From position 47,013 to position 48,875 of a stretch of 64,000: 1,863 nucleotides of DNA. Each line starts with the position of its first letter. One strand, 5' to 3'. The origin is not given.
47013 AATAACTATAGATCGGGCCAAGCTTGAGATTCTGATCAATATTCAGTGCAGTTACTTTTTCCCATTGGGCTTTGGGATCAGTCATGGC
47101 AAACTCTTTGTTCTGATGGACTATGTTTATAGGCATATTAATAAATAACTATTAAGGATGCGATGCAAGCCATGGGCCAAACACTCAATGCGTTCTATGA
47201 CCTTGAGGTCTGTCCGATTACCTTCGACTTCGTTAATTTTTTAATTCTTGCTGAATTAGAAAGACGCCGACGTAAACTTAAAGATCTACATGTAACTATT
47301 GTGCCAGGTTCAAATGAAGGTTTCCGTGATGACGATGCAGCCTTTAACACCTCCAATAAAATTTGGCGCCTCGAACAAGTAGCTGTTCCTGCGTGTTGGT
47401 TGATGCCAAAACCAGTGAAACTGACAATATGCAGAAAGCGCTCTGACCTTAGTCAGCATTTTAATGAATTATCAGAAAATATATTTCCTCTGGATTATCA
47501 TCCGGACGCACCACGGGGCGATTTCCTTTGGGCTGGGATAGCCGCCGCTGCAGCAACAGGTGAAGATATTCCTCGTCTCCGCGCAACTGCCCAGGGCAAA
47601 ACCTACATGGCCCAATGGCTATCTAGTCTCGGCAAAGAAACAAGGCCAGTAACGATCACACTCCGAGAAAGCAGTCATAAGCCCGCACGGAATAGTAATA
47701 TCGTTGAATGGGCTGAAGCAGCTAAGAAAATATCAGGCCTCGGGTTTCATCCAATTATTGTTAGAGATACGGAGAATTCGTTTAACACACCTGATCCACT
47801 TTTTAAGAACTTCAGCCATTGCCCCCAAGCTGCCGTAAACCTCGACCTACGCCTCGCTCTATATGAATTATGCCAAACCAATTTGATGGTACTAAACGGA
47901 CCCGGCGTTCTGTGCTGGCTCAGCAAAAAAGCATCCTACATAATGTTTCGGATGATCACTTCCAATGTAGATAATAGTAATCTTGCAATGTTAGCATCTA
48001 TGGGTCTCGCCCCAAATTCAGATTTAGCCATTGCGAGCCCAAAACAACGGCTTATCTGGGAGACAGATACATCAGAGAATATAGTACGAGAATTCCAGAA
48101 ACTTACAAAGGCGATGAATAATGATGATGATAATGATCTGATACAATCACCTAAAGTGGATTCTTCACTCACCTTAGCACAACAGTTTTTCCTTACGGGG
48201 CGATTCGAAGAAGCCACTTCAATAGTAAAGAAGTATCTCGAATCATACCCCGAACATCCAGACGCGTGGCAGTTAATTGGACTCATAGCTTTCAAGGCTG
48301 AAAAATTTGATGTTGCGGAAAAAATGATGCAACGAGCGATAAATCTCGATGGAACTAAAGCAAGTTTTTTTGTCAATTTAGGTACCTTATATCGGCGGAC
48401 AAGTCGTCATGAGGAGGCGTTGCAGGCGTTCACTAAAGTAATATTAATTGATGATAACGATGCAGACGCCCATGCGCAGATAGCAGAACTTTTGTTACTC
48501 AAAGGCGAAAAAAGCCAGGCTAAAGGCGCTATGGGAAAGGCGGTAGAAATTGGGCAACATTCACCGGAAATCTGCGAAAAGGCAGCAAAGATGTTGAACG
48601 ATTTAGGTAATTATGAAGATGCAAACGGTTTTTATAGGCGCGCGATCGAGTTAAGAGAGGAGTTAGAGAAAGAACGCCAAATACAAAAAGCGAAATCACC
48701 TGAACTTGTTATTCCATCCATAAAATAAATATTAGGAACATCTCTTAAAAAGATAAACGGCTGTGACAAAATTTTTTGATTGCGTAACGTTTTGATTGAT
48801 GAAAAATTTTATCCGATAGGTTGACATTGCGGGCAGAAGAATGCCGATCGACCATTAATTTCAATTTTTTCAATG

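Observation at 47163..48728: Unrecognised GT9-like module family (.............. / ..TLRES...ARNSN.. / ......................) fused to TPRs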

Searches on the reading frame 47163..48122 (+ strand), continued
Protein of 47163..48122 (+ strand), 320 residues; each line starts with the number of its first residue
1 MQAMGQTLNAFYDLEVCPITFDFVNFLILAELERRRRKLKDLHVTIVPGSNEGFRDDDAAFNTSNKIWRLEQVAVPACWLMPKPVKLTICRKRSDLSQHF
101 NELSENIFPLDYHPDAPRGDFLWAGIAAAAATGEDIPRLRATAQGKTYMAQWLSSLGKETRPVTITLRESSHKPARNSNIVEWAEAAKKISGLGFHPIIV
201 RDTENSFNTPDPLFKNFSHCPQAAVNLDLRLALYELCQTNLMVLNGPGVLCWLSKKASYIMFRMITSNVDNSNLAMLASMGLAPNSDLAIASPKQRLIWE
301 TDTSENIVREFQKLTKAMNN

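Call 53: search_dna_similar(query=window:47163-48122:+, collection=plasmids, mode=protein, max_evalue=0.001, max_rows=30)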
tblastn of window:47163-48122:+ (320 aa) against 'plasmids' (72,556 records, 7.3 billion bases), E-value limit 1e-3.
No match.

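Call 54: find_related_loci(query=P0066, collection=viral_contigs, flank=8000)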
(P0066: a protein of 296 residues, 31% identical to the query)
Query P0066 (296 aa) in viral_contigs; peptide patterns used: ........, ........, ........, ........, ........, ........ (x = any residue, [..] = any of these).
No stretch of DNA in the collection matches any of the patterns.

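Call 59: search_protein_families(library=phrogs, proteins=[window:47163-48122:+, P0066, P0059, P0070, P0057, P0062], max_evalue=0.01)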
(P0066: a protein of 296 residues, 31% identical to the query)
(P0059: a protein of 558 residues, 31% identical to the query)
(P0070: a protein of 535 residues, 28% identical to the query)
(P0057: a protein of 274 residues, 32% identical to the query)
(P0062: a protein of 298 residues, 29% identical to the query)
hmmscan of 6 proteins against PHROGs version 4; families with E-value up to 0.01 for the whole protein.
window:47163-48122:+ (320 aa): 0 families

P0066 (296 aa): 0 families

P0059 (558 aa): 0 families

P0070 (535 aa): 1 family
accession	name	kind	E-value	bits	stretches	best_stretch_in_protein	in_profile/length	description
phrog_4603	-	other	0.0087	16.7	0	430-470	81-121/178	alpha-2;3-sialyltransferase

P0057 (274 aa): 0 families

P0062 (298 aa): 0 families

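Call 68: predict_structure(alignment_id=A1)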
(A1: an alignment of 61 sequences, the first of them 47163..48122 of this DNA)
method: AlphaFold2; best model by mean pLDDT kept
length: 320 residues; sequences in the alignment: 61
mean_pLDDT: 94.3   pTM: 0.93
mean pLDDT of the five models: 94.3, 94.3, 93.8, 93.1, 92.7
residues with pLDDT >= 90: 280; 70-90: 34; 50-70: 4; < 50: 2
segments of 3 or more residues with pLDDT < 50: none
pLDDT, mean of each block of 10 residues (from residue 1): 77 97 98 97 97 87 94 97 96 89 88 95 97 97 98 85 97 94 99 97 95 97 98 98 97 98 91 87 93 96 98 92
secondary structure, 60 per line:
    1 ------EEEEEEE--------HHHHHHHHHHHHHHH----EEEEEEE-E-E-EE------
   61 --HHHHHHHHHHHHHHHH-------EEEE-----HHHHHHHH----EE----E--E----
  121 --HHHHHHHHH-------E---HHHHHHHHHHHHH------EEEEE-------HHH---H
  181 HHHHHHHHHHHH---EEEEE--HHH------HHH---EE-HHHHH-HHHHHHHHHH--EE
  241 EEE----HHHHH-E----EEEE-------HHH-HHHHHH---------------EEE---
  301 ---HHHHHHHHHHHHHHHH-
elements in order: E7-13 H22-36 E41-47 H63-78 E86-89 H95-102 H123-131 H143-155 E162-166 H180-192 E196-200 H221-225 H227-236 E239-243 H248-252 E259-262 H274-279 E295-297 H304-319

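Call 74: fold_search(model_id=the predicted structure, library=pdb)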
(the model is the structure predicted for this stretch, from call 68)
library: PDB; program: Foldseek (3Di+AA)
matches with E <= 10: 1240; with E <= 0.001: 5
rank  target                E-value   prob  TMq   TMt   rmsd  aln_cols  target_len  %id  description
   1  3tov_A                2.7e-06  1.00  0.54  0.50   8.8       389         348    9  The crystal structure of the glycosyl transferase family 9 from Veillonella parvula DSM 2008 (released 2011-09-21)
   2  1psw                  3.4e-06  1.00  0.55  0.53   7.0       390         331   10  Structure of E. coli ADP-heptose lps heptosyltransferase II (released 2003-07-08)
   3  9grx_1                1.9e-05  1.00  0.43  0.35  11.7       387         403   11  NDH-PSI-LHCI supercomplex from S. oleracea (released 2025-02-12)
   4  3tov_B                4.4e-05  1.00  0.50  0.47  10.1       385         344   10  The crystal structure of the glycosyl transferase family 9 from Veillonella parvula DSM 2008 (released 2011-09-21)
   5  2h1h_A                9.0e-04  0.99  0.42  0.42  11.6       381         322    9  E. coli heptosyltransferase WaaC with ADP-2-deoxy-2-fluoro heptose (released 2007-05-22)
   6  8syd_A                1.3e-03  0.99  0.39  0.35  12.4       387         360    8  X-ray crystal structure of UDP-2,3-diacetamido-2,3-dideoxy-glucuronic acid-2-epimerase from Thermus thermophilus strai (released 2023-09-13)
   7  6dfe_B                1.7e-03  0.99  0.44  0.44  11.2       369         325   10  The structure of a ternary complex of E. coli WaaC (released 2018-09-05)
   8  7ya2_B                1.7e-03  0.97  0.36  0.32  12.8       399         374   12  Crystal structure of capsular polysaccharide synthesis enzyme CapG from Staphylococcus aureus (released 2022-11-16)
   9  5wcn_A                1.9e-03  0.96  0.37  0.32  14.4       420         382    8  Structure of a bacterial polysialyltransferase in complex with CDP (released 2017-08-02)
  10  4rb4_L                3.4e-03  0.99  0.44  0.39   9.9       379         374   12  Crystal structure of dodecameric iron-containing heptosyltransferase TibC in complex with ADP-D-beta-D-heptose at 3.9  (released 2014-11-05)
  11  2p6p_A                4.7e-03  0.93  0.36  0.31  15.7       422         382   11  X-ray crystal structure of C-C bond-forming dTDP-D-Olivose-transferase UrdGT2 (released 2007-08-07)
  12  3l7j_C                5.0e-03  0.90  0.36  0.29  13.3       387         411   10  Structure of the Wall Teichoic Acid Polymerase TagF, H444N variant (released 2010-04-28)
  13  7b7q_A                5.6e-03  0.38  0.22  0.14  16.9       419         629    8  CooS-V with oxidized hybrid cluster (released 2022-01-12)
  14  2h1h_B                5.9e-03  0.87  0.37  0.38  12.2       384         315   10  E. coli heptosyltransferase WaaC with ADP-2-deoxy-2-fluoro heptose (released 2007-05-22)
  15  2gt1_A                7.0e-03  0.96  0.43  0.42  12.9       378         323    8  E. coli heptosyltransferase WaaC. (released 2007-05-01)
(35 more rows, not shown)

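Call 80: fold_search(model_id=the predicted structure, library=viral)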
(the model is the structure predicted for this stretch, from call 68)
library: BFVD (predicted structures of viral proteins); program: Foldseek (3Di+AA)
matches with E <= 10: 773; with E <= 0.001: 14
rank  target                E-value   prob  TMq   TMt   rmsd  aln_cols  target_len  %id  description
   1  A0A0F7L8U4            8.5e-18  1.00  0.71  0.83   4.2       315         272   22  Uncharacterized protein [uncultured marine virus]
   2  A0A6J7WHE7            1.2e-07  1.00  0.46  0.49  12.0       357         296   11  RfaF ADP-heptose,LPS heptosyltransferase [uncultured Caudovirales phage]
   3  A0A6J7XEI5            2.4e-06  1.00  0.49  0.50   5.4       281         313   12  Uncharacterized protein [uncultured Caudovirales phage]
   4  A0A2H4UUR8            7.0e-06  1.00  0.42  0.43  12.2       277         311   12  Uncharacterized protein [Bodo saltans virus]
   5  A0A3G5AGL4            1.3e-05  1.00  0.40  0.25  12.6       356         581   12  Uncharacterized protein [Solumvirus sp.]
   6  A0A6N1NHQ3            4.3e-05  1.00  0.45  0.30  12.7       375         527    9  Putative ORFan [Tupanvirus deep ocean]
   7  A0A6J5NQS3            9.1e-05  1.00  0.41  0.41  11.7       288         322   14  Uncharacterized protein [uncultured Caudovirales phage]
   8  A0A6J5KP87            2.0e-04  1.00  0.50  0.31   7.0       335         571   10  Uncharacterized protein [uncultured Caudovirales phage]
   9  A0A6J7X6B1            2.8e-04  0.99  0.33  0.32  14.9       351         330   10  Uncharacterized protein [uncultured Caudovirales phage]
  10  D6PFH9                3.4e-04  1.00  0.48  0.41   8.8       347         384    8  (no name in the UniProt tables at hand)
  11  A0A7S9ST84            3.8e-04  0.99  0.31  0.38  14.7       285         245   12  Uncharacterized protein [Virus NIOZ-UU159]
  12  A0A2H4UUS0            6.3e-04  1.00  0.48  0.51   7.8       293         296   12  Alpha-1,2-fucosyltransferase [Bodo saltans virus]
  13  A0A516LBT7            7.5e-04  1.00  0.44  0.53   6.5       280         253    8  (no name in the UniProt tables at hand)
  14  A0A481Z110            8.9e-04  1.00  0.48  0.25   7.4       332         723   10  Acetyltransferase (GNAT) family protein (Fragment) [Mimivirus LCMiAC01]
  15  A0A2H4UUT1            1.1e-03  1.00  0.44  0.30  12.3       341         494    8  Alpha-1,2-fucosyltransferase [Bodo saltans virus]
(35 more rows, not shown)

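Call 85: list_cluster_members(proteins=[P0001, P0007, P0017, P0021, P0022, P0030, P0039, P0045])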
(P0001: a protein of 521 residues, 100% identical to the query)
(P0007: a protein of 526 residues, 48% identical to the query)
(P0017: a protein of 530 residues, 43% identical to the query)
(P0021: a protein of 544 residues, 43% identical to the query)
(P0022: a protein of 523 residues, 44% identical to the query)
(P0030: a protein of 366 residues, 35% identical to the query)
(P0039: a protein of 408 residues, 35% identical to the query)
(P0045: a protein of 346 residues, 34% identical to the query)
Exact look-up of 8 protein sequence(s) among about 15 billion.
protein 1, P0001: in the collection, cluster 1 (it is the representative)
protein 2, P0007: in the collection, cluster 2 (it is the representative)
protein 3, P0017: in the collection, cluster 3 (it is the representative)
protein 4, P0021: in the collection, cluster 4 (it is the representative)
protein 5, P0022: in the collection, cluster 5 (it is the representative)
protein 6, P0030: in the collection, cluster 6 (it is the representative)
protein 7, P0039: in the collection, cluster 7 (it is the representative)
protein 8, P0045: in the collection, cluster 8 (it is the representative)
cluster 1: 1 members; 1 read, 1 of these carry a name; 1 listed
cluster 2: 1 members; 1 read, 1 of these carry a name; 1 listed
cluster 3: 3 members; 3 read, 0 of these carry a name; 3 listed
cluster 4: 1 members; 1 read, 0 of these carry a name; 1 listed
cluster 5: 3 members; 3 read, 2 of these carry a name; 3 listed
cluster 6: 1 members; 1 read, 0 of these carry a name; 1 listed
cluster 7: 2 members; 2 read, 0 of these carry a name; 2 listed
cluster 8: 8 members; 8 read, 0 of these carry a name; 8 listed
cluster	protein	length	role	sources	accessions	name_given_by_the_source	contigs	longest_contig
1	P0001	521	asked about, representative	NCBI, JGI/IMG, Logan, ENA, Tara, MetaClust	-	strand:+ start:889 stop:2454 length:1566 start_codon:yes stop_codon:yes gene_type:complete | TARA_133_SRF_0.22-3_scaffold519034_1_gene606093 "" ""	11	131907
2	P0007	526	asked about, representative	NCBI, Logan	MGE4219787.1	MAG: tetratricopeptide repeat protein [Alphaproteobacteria bacterium]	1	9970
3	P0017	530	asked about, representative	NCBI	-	-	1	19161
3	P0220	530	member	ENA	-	-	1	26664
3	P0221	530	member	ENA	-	-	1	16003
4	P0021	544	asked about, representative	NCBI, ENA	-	-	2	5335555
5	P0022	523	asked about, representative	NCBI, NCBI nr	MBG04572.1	MAG: hypothetical protein CMM59_10925 [Rhodospirillaceae bacterium] | hypothetical protein [Rhodospirillaceae bacterium]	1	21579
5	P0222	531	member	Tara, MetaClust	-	strand:- start:955 stop:2550 length:1596 start_codon:yes stop_codon:yes gene_type:complete | TARA_124_MIX_0.45-0.8_scaffold228983_1_gene275723 "" ""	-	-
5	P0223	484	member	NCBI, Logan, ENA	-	-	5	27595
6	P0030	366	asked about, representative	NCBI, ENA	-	-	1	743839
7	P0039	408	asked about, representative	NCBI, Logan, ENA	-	-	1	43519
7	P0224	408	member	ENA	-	-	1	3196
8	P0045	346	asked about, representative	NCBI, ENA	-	-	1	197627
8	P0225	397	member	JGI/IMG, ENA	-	-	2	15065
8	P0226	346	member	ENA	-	-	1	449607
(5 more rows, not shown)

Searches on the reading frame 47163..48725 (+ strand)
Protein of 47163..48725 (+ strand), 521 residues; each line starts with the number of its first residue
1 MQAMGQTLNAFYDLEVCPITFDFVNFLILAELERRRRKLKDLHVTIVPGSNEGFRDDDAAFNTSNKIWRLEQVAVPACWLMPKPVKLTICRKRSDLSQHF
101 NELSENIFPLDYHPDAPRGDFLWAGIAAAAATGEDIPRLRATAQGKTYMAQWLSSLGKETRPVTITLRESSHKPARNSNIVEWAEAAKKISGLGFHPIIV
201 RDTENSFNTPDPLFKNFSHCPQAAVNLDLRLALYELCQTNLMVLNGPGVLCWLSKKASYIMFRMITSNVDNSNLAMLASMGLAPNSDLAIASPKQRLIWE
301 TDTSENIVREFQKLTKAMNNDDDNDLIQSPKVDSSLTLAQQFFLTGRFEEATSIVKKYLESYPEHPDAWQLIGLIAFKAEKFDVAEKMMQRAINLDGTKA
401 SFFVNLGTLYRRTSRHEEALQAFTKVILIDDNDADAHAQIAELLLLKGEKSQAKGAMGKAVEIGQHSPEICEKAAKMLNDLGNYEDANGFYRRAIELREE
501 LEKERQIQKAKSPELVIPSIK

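Call 4: search_protein_families(library=pfam, proteins=[window:47163-48725:+], max_evalue=1)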
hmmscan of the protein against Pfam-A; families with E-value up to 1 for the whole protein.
window:47163-48725:+ (521 aa): 27 families (the best 25 are shown)
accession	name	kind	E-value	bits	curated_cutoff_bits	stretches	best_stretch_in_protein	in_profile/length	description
PF07719.23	TPR_2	-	8e-17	60.3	27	3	403-433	4-34/34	Tetratricopeptide repeat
PF13181.12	TPR_8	-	7.2e-15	54.3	25.7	2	401-432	2-33/34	Tetratricopeptide repeat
PF13424.12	TPR_12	-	3.9e-12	46.6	30.1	3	403-467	6-71/77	Tetratricopeptide repeat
PF00515.34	TPR_1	-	7.1e-12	45.1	27.8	1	403-433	4-34/34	Tetratricopeptide repeat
PF14559.12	TPR_19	-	8.1e-12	45.7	25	2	415-469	6-60/68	Tetratricopeptide repeat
PF12895.13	ANAPC3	-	8.4e-12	45.6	27.2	2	332-391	23-81/82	Anaphase-promoting complex, cyclosome, subunit 3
PF13431.12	TPR_17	-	2.3e-11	43.5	24.4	2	389-421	2-34/34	Tetratricopeptide repeat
PF13428.12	TPR_14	-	1.1e-10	41.5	23.5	1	335-372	4-41/44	Tetratricopeptide repeat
PF13432.12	TPR_16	-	6.4e-09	36.5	32.7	2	373-427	4-58/65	Tetratricopeptide repeat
PF23914.1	TPR_CcmH_CycH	-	1.9e-08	34.8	42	2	405-496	55-149/158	Cytochrome c-type biogenesis protein H TPR domain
PF13374.12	TPR_10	-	9.3e-08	32.3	27.5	2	475-501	9-35/42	Tetratricopeptide repeat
PF13414.12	TPR_11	-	1.6e-07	31.3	26.8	1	408-448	2-42/42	TPR repeat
PF25063.1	ARM_TT21_C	-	1.3e-06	28.8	35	1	333-399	96-162/209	Tetratricopeptide repeat protein 21 C-terminal ARM domain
PF13176.12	TPR_7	-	1.6e-06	28.2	27.9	1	404-435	3-34/36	Tetratricopeptide repeat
PF13174.12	TPR_6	-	2.4e-05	25.1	26.3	0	405-427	5-27/33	Tetratricopeptide repeat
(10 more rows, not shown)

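Call 102: predict_structure(alignment_id=A5)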
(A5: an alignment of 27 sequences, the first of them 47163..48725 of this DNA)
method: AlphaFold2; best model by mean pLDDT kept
length: 521 residues; sequences in the alignment: 27
mean_pLDDT: 88.3   pTM: 0.84
mean pLDDT of the five models: 88.3, 86.8, 86.5, 85.0, 84.0
residues with pLDDT >= 90: 344; 70-90: 135; 50-70: 22; < 50: 20
segments of 3 or more residues with pLDDT < 50: 1-3, 323-329, 512-521
pLDDT, mean of each block of 10 residues (from residue 1): 70 91 95 95 94 76 87 93 93 86 86 89 93 93 96 82 93 87 97 95 84 93 93 96 90 94 76 77 83 89 95 89 49 79 87 94 95 94 97 95 96 96 96 95 94 95 92 93 92 92 75 37 30
secondary structure, 60 per line:
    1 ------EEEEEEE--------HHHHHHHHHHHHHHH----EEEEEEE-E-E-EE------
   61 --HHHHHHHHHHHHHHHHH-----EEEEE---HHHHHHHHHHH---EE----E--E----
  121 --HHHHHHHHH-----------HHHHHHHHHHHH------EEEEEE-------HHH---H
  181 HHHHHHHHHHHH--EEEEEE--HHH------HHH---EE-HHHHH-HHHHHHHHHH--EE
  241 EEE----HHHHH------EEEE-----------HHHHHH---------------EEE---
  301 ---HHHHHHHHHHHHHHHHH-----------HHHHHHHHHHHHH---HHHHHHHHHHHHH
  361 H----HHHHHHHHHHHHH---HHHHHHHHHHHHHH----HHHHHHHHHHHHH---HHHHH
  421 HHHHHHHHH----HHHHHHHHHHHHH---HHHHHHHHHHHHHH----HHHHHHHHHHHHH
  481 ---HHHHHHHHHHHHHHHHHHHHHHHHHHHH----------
elements in order: E7-13 H22-36 E41-47 H63-79 E85-89 H93-103 H123-131 H143-154 E161-166 H180-192 E195-200 H221-225 H227-236 E239-243 H248-252 E259-262 H274-279 E295-297 H304-320 H332-344 H348-361 H366-378 H382-395 H400-412 H416-429 H434-446 H450-463 H468-480 H484-511
